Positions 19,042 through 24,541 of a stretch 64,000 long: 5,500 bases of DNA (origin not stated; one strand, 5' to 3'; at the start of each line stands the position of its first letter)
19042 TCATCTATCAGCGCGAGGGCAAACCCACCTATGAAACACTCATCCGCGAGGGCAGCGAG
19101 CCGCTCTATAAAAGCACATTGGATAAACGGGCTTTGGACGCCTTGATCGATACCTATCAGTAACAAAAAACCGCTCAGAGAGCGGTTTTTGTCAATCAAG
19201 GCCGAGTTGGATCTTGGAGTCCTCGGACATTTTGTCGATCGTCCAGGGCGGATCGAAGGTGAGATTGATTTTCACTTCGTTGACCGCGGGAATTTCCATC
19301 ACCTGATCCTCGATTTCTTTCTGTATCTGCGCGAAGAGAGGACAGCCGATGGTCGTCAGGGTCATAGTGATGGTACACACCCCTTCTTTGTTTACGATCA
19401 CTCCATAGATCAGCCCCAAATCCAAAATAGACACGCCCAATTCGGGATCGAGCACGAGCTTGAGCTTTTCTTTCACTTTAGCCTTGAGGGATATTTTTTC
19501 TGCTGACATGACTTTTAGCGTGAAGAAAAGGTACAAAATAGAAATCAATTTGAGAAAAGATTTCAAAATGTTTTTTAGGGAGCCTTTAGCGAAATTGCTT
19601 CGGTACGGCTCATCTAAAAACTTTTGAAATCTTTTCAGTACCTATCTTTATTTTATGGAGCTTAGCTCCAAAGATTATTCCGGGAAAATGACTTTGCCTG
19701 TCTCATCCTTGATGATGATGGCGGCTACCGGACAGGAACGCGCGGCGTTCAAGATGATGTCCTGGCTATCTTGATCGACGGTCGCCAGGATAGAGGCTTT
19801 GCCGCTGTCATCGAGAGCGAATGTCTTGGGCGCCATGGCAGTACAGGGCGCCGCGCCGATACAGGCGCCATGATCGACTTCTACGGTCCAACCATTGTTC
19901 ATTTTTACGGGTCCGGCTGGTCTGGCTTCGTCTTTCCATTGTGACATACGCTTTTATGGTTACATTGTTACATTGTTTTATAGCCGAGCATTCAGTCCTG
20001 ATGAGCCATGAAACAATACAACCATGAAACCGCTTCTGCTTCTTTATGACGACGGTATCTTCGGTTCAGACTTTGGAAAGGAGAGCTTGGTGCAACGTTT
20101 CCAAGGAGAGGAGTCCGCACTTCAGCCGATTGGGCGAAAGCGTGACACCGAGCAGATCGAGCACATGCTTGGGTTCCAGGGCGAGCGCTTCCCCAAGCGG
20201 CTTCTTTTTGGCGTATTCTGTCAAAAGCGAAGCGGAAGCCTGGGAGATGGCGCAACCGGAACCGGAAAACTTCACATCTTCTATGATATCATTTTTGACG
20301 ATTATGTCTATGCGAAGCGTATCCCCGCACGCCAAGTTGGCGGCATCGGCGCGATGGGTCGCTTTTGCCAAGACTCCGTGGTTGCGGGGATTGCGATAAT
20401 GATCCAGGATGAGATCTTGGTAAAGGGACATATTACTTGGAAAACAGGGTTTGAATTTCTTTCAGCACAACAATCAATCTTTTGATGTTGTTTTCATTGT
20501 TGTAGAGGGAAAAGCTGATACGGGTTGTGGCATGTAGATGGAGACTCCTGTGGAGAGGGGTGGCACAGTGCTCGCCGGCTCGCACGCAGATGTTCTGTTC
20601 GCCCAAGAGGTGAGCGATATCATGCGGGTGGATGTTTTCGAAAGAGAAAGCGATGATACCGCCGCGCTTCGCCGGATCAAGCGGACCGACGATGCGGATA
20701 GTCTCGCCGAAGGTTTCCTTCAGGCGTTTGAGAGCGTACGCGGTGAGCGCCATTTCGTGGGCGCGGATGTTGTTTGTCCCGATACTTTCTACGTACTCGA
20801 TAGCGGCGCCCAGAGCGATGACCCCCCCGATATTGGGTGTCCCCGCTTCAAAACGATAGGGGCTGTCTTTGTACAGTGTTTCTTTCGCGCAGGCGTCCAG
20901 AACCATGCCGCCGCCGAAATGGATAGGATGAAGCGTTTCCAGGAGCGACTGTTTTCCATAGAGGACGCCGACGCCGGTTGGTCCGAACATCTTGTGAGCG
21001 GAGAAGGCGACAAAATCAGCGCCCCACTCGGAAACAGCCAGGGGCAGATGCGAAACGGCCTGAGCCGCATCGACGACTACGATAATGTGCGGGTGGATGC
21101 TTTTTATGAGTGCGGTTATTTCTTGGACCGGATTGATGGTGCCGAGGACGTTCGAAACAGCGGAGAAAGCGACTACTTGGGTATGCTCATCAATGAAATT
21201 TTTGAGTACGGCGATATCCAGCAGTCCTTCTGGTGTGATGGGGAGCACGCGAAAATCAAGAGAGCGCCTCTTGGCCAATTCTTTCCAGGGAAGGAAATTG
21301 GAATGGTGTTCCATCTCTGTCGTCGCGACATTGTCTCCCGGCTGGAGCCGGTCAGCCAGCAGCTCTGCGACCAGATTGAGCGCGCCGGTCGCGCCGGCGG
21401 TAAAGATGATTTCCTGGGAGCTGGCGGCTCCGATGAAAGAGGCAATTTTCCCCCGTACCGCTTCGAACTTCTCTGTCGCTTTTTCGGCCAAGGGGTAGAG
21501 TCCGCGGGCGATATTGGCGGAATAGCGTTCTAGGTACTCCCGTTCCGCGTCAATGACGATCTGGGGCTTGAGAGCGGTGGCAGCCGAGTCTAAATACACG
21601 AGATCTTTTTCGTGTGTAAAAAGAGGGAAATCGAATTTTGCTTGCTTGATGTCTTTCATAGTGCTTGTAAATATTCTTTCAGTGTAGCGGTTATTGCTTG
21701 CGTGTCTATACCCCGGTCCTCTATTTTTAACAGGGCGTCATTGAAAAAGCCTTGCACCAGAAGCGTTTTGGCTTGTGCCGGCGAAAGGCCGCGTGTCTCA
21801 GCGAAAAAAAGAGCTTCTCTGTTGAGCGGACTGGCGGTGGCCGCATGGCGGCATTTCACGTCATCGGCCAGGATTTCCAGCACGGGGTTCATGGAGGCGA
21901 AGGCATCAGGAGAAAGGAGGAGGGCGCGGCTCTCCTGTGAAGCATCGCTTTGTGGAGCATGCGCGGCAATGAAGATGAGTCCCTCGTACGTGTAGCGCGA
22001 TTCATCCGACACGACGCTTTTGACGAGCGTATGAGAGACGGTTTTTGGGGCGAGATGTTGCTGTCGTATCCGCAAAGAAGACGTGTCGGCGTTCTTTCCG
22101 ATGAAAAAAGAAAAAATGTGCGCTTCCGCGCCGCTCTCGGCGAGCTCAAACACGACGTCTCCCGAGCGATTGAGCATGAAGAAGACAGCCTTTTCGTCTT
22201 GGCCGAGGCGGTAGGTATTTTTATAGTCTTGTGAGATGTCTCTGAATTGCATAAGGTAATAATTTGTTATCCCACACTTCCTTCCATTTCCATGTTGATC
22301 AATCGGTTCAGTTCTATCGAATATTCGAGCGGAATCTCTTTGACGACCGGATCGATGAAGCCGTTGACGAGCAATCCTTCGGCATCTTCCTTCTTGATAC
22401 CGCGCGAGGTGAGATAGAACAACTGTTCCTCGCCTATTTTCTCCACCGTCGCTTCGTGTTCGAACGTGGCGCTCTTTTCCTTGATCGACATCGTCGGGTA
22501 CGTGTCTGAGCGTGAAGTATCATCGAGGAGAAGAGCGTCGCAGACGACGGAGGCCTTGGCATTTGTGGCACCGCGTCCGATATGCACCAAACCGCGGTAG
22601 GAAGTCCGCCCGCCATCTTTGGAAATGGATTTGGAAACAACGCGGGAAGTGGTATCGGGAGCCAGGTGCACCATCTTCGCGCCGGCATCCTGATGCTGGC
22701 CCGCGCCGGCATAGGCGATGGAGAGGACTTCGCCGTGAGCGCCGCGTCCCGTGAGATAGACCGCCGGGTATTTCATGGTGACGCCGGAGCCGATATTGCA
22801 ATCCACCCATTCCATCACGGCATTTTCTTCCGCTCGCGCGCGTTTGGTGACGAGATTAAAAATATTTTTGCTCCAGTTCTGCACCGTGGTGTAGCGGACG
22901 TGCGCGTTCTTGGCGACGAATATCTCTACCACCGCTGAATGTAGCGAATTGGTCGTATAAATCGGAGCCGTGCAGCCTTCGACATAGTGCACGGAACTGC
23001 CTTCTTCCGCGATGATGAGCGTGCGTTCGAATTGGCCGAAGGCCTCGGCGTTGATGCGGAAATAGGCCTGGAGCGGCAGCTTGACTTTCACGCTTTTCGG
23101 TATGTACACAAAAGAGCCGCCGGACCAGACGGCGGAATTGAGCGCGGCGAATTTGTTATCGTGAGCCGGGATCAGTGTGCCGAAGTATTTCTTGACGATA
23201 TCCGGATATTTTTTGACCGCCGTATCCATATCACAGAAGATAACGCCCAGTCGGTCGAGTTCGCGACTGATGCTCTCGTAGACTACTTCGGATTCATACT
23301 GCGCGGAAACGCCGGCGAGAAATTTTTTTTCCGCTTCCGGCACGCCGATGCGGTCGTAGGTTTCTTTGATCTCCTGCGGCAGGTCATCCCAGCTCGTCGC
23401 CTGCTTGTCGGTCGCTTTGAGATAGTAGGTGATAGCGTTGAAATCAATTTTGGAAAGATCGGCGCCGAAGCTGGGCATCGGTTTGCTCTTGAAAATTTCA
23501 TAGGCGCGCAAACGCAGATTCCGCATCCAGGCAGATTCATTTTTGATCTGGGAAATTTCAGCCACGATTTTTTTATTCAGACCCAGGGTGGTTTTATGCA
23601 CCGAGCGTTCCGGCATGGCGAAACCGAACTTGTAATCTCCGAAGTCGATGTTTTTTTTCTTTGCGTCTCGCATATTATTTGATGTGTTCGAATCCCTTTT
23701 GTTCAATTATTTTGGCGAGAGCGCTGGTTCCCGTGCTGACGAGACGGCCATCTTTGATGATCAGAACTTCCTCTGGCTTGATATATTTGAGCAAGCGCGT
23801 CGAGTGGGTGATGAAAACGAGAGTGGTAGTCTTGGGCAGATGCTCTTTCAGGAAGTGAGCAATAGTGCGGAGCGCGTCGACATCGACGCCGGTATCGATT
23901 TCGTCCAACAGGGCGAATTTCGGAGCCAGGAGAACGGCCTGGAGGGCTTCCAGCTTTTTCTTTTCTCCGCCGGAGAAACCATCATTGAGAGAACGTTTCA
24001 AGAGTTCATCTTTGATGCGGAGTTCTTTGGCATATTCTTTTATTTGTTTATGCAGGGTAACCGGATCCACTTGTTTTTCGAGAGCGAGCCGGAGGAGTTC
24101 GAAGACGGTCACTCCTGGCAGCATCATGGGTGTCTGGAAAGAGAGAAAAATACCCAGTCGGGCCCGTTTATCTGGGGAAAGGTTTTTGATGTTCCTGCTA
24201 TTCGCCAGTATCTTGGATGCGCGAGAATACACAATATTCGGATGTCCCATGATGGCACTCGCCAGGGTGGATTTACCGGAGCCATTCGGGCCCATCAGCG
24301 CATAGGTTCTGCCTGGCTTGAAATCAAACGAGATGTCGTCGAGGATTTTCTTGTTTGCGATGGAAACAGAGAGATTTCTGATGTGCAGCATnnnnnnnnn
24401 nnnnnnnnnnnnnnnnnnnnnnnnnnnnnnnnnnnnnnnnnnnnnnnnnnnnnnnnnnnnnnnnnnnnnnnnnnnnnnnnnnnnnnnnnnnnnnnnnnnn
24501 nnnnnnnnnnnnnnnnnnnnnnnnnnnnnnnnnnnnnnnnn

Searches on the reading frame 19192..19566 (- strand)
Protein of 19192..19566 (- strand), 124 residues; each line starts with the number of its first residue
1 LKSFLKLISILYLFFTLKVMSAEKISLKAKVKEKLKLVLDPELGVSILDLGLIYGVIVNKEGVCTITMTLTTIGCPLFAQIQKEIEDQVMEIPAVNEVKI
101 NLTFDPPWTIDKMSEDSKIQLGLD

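Call 10: search_protein_families(library=pfam, proteins=[window:19192-19566:-])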
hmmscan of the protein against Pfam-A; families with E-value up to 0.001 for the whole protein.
window:19192-19566:- (124 aa): 1 family
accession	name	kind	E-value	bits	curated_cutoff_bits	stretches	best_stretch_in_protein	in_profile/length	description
PF01883.24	FeS_assembly_P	-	5.9e-17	62.2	23.5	1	28-99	1-72/73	Iron-sulfur cluster assembly protein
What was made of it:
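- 19192..19566 (-): sufT-like (DUF59) gene; the likely true start is the ATG at 19509. Pfam FeS_assembly_P (call 10).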

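Call 11: search_protein_families(library=ncbifam, proteins=[window:19192-19566:-])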
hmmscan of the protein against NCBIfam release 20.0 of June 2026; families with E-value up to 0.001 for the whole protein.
window:19192-19566:- (124 aa): 4 families
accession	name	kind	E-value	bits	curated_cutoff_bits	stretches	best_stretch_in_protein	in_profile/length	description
TIGR02945.1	SUF_assoc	equivalog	2e-29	101.9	143.4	1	27-123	2-98/99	SUF system Fe-S cluster assembly protein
TIGR03406.1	FeS_long_SufT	hypoth_equivalog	9.2e-28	97.2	202.6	1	24-123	71-174/174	putative Fe-S cluster assembly protein SufT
NF041868.1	paad_haloarch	equivalog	6e-24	84.5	180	1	26-120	26-119/127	1,2-phenylacetyl-CoA epoxidase subunit PaaD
TIGR02159.1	PA_CoA_Oxy4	equivalog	5.8e-16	59.1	108.15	1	39-121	2-83/146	1,2-phenylacetyl-CoA epoxidase subunit PaaD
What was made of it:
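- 19192..19566 (-): TIGR02945 at 101.9 bits, below its cutoff (call 11).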

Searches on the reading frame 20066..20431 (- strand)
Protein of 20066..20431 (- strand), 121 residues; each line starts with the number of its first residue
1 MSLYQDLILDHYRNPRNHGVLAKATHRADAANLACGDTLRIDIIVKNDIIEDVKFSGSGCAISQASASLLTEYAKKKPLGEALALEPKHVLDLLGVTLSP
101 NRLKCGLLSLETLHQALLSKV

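Call 10: search_protein_families(library=pfam, proteins=[window:20066-20431:-])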
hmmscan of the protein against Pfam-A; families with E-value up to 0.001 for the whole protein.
window:20066-20431:- (121 aa): 1 family
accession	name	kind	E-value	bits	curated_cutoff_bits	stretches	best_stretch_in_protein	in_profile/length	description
PF01592.21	NifU_N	-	2.2e-29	102.6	22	1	4-117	2-117/127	NifU-like N terminal domain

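Call 11: search_protein_families(library=ncbifam, proteins=[window:20066-20431:-])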
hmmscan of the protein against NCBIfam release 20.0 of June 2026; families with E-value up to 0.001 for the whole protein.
window:20066-20431:- (121 aa): 4 families
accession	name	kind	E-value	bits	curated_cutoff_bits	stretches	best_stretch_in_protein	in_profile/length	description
TIGR01994.1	SUF_scaf_2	equivalog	6e-29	100.8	92.5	1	2-86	3-87/137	Fe-S cluster assembly sulfur transfer protein SufU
TIGR03419.1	NifU_clost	equivalog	2.7e-26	92.3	187.9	1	4-117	1-113/121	Fe-S cluster assembly scaffold protein NifU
TIGR01999.1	iscU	equivalog_domain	1.3e-19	70.5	192.4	1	4-117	1-116/124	Fe-S cluster assembly scaffold IscU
TIGR02000.1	NifU_proper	equivalog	4.1e-19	69.1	273.3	1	3-117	3-118/290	Fe-S cluster assembly protein NifU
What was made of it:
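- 20066..20431 (-): sufU. TIGR01994 at 100.8 bits, above its cutoff (call 11).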

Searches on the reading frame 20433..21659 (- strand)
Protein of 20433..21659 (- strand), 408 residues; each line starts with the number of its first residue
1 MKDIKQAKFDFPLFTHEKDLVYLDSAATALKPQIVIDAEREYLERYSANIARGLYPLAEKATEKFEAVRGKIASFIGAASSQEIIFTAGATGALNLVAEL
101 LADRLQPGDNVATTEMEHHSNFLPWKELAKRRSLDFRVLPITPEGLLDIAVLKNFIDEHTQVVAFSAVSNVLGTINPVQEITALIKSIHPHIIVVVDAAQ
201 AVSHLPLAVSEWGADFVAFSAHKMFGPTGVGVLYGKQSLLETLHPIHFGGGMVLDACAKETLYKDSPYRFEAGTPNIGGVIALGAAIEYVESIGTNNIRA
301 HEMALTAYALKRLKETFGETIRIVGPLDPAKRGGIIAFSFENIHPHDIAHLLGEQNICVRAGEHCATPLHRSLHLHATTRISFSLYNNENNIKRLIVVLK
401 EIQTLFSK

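Call 10: search_protein_families(library=pfam, proteins=[window:20433-21659:-])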
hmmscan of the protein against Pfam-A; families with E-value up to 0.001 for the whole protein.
window:20433-21659:- (408 aa): 5 families
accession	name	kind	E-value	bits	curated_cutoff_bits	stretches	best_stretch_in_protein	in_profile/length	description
PF00266.25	Aminotran_5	-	2.1e-136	455.2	21.5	1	21-395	1-371/371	Aminotransferase class-V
PF00155.27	Aminotran_1_2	-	6.9e-08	32.5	19.7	1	66-244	45-242/361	Aminotransferase class I and II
PF01053.26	Cys_Met_Meta_PP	-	1.3e-05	24.4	27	1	68-225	57-200/381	Cys/Met metabolism PLP-dependent enzyme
PF22580.2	KYNU_C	-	0.00026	21.4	27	1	298-344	1-48/90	Kynureninase C-terminal domain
PF02310.24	B12-binding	-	0.00096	19.4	32.1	0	150-196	42-86/121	B12 binding domain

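Call 11: search_protein_families(library=ncbifam, proteins=[window:20433-21659:-])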
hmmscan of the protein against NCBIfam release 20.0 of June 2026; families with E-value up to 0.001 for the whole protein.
window:20433-21659:- (408 aa): 32 families (the best 25 are shown)
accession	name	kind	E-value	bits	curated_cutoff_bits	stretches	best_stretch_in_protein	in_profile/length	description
TIGR01979.1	sufS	subfamily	1.4e-149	498.3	475.1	1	7-406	3-402/403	SufS family cysteine desulfurase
NF041166.1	f2_encap_cargo1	exception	5.6e-121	405.6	800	1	3-401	226-622/623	family 2A encapsulin nanocompartment cargo protein cysteine desulfurase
NF006791.0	PRK09295.1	equivalog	2.5e-116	389.1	661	1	4-406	5-405/406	cysteine desulfurase SufS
NF008126.0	PRK10874.1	equivalog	1e-102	344.3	607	1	6-402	8-395/401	cysteine desulfurase CsdA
TIGR03392.1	FeS_syn_CsdA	equivalog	2.9e-102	342.8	493.6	1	8-406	7-396/398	cysteine desulfurase CsdA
TIGR01977.1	am_tr_V_EF2568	hypoth_equivalog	6.7e-80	268.9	377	1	21-402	1-376/376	cysteine desulfurase family protein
TIGR01976.1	am_tr_V_VC1184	hypoth_equivalog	1.6e-64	218.7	352.35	1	9-397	8-399/401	cysteine desulfurase-like protein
NF040779.1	Sec_lyase_SclA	exception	1.9e-55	188.3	525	1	21-402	1-376/378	selenocysteine lyase SclA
TIGR03402.1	FeS_nifS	equivalog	1.2e-45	155.9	530.75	1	21-402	1-369/379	cysteine desulfurase NifS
TIGR03235.1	DNA_S_dndA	equivalog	1.9e-37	129.4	480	1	22-374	1-333/353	cysteine desulfurase DndA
TIGR02006.1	IscS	equivalog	5.9e-34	117.8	643.2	1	21-252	5-233/402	IscS subfamily cysteine desulfurase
NF010611.0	PRK14012.1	equivalog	1.4e-33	116.5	548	1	20-365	6-330/406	IscS subfamily cysteine desulfurase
NF002806.0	PRK02948.1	subfamily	4.4e-28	98.3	304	1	20-316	1-276/381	IscS subfamily cysteine desulfurase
TIGR03403.1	nifS_epsilon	equivalog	6.5e-27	94.3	587.7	1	21-253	1-230/382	NifS family cysteine desulfurase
TIGR04343.1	egtE_PLP_lyase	equivalog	5.8e-26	91.1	400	1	21-364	15-336/370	ergothioneine biosynthesis PLP-dependent enzyme EgtE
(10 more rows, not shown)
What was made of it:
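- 20433..21659 (-): sufS cysteine desulfurase. TIGR01979 at 498.3 bits (call 11).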

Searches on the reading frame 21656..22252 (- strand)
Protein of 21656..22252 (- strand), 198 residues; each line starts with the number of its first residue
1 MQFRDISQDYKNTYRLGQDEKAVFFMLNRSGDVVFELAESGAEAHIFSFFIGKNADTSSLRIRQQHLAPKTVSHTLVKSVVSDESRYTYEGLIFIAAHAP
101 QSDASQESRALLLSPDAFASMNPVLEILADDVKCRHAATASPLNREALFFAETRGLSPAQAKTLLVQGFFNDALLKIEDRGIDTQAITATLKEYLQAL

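Call 10: search_protein_families(library=pfam, proteins=[window:21656-22252:-])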
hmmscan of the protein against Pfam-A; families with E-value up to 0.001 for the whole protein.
window:21656-22252:- (198 aa): 1 family
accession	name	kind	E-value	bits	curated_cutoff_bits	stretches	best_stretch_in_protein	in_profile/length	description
PF01458.23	SUFBD_core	-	1.6e-38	132.9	27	1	33-169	96-232/232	SUF system FeS cluster assembly, SufBD core domain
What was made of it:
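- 21656..22252 (-): Short sufD-like gene (198 aa), covering only the C-terminal half of the SufBD core. Pfam SUFBD_core positions 96-232 (call 10).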

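Call 11: search_protein_families(library=ncbifam, proteins=[window:21656-22252:-])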
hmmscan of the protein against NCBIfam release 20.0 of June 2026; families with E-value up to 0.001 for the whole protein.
window:21656-22252:- (198 aa): 5 families
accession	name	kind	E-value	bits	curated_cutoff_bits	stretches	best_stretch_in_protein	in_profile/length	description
TIGR01981.1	sufD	equivalog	7.8e-44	150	222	1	32-183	121-272/275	Fe-S cluster assembly protein SufD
NF008194.0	PRK10948.1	equivalog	8.4e-24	84.2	489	1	36-193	260-416/423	Fe-S cluster assembly protein SufD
TIGR01980.1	sufB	equivalog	5.1e-21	74.8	346.4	1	37-174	296-433/448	Fe-S cluster assembly protein SufB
NF008773.0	PRK11814.1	equivalog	1.7e-15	56.6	717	1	44-176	330-462/484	Fe-S cluster assembly protein SufB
NF052511.1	SUF_like_SmsB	exception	3.3e-09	36.3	650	1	77-176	327-424/445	SUF-like minimal system protein SmsB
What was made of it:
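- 21656..22252 (-): TIGR01981 at 150 bits, below its cutoff of 222 (call 11).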

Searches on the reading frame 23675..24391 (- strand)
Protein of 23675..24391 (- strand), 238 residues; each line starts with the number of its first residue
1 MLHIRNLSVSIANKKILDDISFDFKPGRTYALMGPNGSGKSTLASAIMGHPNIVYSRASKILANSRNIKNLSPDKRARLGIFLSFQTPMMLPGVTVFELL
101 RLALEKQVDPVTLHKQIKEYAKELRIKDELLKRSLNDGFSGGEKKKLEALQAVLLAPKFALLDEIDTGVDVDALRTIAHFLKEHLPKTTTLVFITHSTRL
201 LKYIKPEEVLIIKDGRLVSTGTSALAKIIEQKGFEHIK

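Call 10: search_protein_families(library=pfam, proteins=[window:23675-24391:-])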
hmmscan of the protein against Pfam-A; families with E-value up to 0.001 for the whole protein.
window:23675-24391:- (238 aa): 7 families
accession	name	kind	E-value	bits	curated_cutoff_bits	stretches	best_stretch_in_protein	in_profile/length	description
PF00005.33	ABC_tran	-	1.2e-22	81.5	25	1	17-164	1-134/137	ABC transporter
PF13304.12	AAA_21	-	1.2e-10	42.4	27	1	138-201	237-303/304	AAA domain, putative AbiEii toxin, Type IV TA system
PF02463.25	SMC_N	-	5.1e-10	39.6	40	1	18-202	16-203/220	RecF/RecN/SMC N terminal domain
PF13555.12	AAA_29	-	6.4e-06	26.3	27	1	9-48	4-43/61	P-loop containing region of AAA domain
PF13476.12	AAA_23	-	2.6e-05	25.4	27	1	9-47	2-39/201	AAA domain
PF13175.12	AAA_15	-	0.00012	22.3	32.1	1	8-137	5-128/374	AAA ATPase domain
PF00004.35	AAA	-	0.00067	20.5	21.2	0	32-61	3-34/131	ATPase family associated with various cellular activities (AAA)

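Call 11: search_protein_families(library=ncbifam, proteins=[window:23675-24391:-])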
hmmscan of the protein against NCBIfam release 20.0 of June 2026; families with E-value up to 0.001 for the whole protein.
window:23675-24391:- (238 aa): 180 families (the best 25 are shown)
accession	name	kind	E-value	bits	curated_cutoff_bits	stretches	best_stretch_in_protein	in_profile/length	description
TIGR01978.1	sufC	equivalog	3e-74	249.5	212.8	1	2-236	1-242/243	Fe-S cluster assembly ATPase SufC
NF007134.0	PRK09580.1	equivalog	4.2e-53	180.3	400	1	1-236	1-243/248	Fe-S cluster assembly ATPase SufC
TIGR04406.1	LPS_export_lptB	equivalog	4.4e-27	94.9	240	1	2-230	2-224/239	LPS export ABC transporter ATP-binding protein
TIGR03864.1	PQQ_ABC_ATP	hypoth_equivalog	5.4e-25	88.2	302.25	1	2-224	2-217/236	ABC transporter, ATP-binding subunit, PQQ-dependent alcohol dehydrogenase system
NF007601.2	PRK10247.1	equivalog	2.3e-24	86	292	1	1-199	1-193/204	iron efflux ABC transporter ATP-binding subunit FetA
TIGR03411.1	urea_trans_UrtD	equivalog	2.6e-24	86.2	304.1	1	1-222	2-225/242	urea ABC transporter ATP-binding protein UrtD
TIGR03410.1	urea_trans_UrtE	equivalog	1.4e-23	83.6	285.8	1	2-224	1-217/230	urea ABC transporter ATP-binding subunit UrtE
NF040840.2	tungstate_WtpC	equivalog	7.5e-22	78.1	440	1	1-223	1-215/347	tungstate ABC transporter ATP-binding protein WtpC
NF008144.0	PRK10895.1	equivalog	8.8e-22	77.7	381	1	2-224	4-222/241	LPS export ABC transporter ATP-binding protein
TIGR03608.1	L_ocin_972_ABC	subfamily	3.2e-21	75.7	254.85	1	4-202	1-198/206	putative bacteriocin export ABC transporter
NF000355.4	ribo_prot_ABC_F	equivalog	4.5e-21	75.3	380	2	2-75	314-392/499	ribosomal protection-like ABC-F family protein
TIGR04520.1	ECF_ATPase_1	equivalog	8.1e-21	74.6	315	1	7-223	6-220/269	energy-coupling factor transporter ATPase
TIGR03258.1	PhnT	equivalog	2.1e-20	73.1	499.15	1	3-223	10-224/359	2-aminoethylphosphonate ABC transport system ATP-binding subunit PhnT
NF011967.0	PRK15439.1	equivalog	2.1e-20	72.7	586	2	2-109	12-116/510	autoinducer 2 ABC transporter ATP-binding protein LsrA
NF010068.0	PRK13548.1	equivalog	2.2e-20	72.8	261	1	1-224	5-228/261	heme ABC transporter ATP-binding protein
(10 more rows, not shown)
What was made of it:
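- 23675..24391 (-): sufC, 7 nt after the rrf2 stop codon. TIGR01978 at 249.5 bits, above its cutoff (call 11).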
